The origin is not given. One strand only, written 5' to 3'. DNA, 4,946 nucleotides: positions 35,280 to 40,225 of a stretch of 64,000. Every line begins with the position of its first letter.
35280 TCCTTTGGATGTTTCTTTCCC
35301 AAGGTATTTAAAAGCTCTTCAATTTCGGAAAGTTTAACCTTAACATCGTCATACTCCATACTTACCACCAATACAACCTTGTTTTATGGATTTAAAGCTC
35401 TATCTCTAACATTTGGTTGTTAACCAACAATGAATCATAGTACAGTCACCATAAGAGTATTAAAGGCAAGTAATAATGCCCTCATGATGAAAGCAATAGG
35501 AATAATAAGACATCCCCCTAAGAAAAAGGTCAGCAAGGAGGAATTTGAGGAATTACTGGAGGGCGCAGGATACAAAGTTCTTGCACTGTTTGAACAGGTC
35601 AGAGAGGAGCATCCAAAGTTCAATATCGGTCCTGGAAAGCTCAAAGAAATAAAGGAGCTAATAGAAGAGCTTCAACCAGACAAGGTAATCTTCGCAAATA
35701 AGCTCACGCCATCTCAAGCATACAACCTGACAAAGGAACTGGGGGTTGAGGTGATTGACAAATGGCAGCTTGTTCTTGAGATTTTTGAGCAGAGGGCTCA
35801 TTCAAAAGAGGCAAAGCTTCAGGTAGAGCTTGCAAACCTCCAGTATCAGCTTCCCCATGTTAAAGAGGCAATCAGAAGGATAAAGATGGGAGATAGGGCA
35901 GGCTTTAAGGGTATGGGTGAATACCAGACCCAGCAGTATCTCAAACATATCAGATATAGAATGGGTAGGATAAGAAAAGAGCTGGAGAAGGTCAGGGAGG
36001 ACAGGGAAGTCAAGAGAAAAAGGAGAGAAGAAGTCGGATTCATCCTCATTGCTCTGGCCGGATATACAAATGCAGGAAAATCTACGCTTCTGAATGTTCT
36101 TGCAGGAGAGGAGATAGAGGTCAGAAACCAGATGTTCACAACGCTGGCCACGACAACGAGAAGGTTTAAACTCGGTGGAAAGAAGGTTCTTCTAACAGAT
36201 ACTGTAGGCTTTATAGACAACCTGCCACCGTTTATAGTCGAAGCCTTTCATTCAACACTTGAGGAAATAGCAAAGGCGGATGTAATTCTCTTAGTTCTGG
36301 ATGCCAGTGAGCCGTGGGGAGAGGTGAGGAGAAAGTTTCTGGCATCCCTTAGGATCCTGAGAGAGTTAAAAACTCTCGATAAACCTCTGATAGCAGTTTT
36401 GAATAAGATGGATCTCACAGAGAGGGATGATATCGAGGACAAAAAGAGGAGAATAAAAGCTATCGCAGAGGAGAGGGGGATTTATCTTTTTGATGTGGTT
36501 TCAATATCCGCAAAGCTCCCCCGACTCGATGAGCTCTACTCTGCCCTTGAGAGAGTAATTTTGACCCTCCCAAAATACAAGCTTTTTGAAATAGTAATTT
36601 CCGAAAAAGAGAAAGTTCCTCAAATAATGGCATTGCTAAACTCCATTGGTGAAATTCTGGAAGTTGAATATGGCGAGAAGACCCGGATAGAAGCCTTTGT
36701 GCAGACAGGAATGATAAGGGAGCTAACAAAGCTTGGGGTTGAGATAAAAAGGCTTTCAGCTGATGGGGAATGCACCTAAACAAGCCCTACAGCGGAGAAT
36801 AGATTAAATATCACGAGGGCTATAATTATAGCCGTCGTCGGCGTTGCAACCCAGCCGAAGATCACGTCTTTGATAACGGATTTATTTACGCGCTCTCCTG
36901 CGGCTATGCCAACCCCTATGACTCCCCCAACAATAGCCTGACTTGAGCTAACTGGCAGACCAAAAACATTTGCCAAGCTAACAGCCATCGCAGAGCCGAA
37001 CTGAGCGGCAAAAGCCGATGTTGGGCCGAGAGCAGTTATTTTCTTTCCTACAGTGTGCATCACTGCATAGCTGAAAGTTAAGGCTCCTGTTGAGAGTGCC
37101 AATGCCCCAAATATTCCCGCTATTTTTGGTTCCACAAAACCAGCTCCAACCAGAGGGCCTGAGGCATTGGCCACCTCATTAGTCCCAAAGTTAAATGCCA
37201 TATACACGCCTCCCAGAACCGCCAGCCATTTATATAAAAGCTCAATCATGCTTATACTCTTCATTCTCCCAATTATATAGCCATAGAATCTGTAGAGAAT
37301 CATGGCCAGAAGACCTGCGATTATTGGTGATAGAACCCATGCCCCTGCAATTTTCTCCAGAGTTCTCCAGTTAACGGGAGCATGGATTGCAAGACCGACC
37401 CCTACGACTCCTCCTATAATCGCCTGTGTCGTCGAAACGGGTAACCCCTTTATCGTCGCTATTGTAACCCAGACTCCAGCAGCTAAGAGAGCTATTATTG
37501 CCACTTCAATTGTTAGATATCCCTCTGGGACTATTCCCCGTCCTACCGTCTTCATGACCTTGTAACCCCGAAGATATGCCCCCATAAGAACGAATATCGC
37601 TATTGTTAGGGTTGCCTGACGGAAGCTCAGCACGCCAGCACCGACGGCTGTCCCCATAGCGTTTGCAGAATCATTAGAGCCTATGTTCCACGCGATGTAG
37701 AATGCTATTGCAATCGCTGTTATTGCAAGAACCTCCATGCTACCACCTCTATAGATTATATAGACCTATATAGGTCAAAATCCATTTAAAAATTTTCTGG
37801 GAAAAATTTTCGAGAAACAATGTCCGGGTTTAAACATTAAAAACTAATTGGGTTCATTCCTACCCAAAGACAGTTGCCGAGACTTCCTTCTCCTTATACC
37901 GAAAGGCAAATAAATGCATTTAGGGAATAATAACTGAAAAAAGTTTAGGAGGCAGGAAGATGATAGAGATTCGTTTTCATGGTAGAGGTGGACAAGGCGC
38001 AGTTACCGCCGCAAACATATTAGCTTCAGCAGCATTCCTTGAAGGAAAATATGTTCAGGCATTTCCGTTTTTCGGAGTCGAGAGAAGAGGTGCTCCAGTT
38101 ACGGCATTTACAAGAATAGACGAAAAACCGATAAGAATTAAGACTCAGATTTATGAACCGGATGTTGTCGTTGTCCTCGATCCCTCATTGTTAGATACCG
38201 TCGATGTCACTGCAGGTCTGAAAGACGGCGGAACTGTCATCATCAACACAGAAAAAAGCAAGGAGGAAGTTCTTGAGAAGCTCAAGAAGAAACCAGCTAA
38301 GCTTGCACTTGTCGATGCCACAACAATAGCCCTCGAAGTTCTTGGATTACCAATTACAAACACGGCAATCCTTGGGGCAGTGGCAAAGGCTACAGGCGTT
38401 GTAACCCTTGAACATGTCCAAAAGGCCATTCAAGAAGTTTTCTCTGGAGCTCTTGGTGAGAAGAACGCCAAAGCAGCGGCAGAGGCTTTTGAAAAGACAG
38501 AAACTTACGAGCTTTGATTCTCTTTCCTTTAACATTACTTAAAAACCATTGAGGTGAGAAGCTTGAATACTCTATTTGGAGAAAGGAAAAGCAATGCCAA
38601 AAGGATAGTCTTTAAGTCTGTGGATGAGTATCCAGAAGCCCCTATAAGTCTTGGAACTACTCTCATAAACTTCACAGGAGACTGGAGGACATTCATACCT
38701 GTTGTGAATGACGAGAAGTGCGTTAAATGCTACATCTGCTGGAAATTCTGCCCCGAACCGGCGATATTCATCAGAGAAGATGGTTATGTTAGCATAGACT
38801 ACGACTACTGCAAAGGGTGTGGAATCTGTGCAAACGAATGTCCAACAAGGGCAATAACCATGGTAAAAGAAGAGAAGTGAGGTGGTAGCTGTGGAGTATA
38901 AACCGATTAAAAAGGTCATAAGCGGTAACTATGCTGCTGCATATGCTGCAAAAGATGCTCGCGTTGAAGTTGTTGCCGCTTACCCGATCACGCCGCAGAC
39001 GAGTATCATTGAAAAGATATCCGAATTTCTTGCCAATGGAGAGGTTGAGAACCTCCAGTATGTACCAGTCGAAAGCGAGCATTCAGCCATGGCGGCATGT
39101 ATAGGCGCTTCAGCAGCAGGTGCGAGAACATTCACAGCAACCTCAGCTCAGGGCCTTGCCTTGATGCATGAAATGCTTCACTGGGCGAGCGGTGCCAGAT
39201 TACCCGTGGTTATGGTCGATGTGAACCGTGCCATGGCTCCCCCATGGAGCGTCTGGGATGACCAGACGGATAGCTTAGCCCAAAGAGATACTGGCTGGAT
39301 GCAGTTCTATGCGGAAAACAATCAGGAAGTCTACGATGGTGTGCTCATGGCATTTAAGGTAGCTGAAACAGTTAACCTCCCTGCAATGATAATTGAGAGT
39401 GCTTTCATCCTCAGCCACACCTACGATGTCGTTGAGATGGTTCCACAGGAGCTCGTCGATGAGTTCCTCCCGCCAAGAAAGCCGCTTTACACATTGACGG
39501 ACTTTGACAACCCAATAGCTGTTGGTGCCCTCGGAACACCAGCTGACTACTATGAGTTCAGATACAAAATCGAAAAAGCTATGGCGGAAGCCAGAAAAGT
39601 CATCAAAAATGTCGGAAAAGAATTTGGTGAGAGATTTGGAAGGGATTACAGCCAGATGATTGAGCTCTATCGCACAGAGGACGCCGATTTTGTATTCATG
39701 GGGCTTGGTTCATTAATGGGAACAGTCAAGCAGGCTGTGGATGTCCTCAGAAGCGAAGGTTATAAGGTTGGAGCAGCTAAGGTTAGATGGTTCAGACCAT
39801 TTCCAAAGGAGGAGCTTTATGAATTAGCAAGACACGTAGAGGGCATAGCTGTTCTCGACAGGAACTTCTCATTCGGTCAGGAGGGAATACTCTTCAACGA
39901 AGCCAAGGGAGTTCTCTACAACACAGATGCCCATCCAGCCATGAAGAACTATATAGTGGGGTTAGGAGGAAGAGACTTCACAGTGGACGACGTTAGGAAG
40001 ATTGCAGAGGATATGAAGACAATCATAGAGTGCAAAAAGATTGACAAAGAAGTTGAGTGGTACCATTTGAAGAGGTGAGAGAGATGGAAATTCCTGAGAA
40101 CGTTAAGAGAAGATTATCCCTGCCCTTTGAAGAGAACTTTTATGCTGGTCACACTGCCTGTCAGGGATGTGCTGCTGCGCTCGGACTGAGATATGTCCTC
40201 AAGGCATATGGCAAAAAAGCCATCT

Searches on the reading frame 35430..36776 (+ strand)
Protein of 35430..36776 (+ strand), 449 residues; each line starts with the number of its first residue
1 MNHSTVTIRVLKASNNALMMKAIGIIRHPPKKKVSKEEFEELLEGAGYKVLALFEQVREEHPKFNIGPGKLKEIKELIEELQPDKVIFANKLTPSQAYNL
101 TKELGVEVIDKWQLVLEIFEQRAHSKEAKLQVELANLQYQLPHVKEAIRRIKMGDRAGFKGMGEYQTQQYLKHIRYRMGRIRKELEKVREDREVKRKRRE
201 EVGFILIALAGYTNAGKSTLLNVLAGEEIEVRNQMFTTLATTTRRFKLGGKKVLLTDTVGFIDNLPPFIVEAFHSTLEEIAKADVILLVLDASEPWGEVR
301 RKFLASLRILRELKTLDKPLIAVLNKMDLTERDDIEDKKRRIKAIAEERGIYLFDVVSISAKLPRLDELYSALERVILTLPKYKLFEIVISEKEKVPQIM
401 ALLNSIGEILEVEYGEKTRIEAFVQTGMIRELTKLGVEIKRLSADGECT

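Call 118: search_protein_families(library=pfam, proteins=[window:35430-36776:+], max_evalue=0.00001)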
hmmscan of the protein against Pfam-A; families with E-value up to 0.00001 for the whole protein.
window:35430-36776:+ (449 aa): 7 families
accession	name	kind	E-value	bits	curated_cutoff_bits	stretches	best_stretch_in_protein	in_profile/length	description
PF13167.11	GTP-bdg_N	-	2e-23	83.2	25.4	1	35-119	3-88/89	GTP-binding GTPase N-terminal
PF01926.29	MMR_HSR1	-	6.7e-22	78.2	21.9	1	207-326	2-113/113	50S ribosome-binding GTPase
PF16360.10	GTP-bdg_M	-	3.3e-20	72.9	29.5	1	122-199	1-79/79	GTP-binding GTPase Middle Region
PF02421.24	FeoB_N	-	1.8e-11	44.2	27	1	207-341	3-129/156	Ferrous iron transport protein B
PF00350.29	Dynamin_N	-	2.2e-08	34.8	27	0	207-242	1-36/168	Dynamin family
PF00009.33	GTP_EFTU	-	8.7e-07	29.1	26.5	0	237-362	55-170/188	Elongation factor Tu GTP binding domain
PF03193.22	RsgA_GTPase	-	2.8e-06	27.7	30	0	200-261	102-168/174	RsgA GTPase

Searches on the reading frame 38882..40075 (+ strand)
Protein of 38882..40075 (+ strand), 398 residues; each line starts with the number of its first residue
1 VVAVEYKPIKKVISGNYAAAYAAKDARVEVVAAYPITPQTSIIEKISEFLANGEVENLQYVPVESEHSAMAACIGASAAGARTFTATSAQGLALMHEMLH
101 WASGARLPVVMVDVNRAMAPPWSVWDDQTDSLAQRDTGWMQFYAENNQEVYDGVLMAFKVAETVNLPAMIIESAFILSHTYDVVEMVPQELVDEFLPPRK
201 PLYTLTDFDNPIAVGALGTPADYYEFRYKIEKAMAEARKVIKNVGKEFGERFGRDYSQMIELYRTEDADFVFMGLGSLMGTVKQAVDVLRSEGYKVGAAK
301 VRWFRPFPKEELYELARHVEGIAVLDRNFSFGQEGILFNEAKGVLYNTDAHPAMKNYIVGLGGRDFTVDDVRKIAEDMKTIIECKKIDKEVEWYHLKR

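Call 118: search_protein_families(library=pfam, proteins=[window:38882-40075:+], max_evalue=0.00001)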
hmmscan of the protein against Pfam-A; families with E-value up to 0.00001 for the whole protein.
window:38882-40075:+ (398 aa): 2 families
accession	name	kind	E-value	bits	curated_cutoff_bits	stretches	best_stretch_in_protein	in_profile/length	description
PF01855.24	POR_N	-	2.2e-81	273.4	27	1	22-244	2-229/231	Pyruvate flavodoxin/ferredoxin oxidoreductase, thiamine diP-bdg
PF17147.9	PFOR_II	-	9.7e-33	113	27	1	268-371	1-102/102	Pyruvate:ferredoxin oxidoreductase core domain II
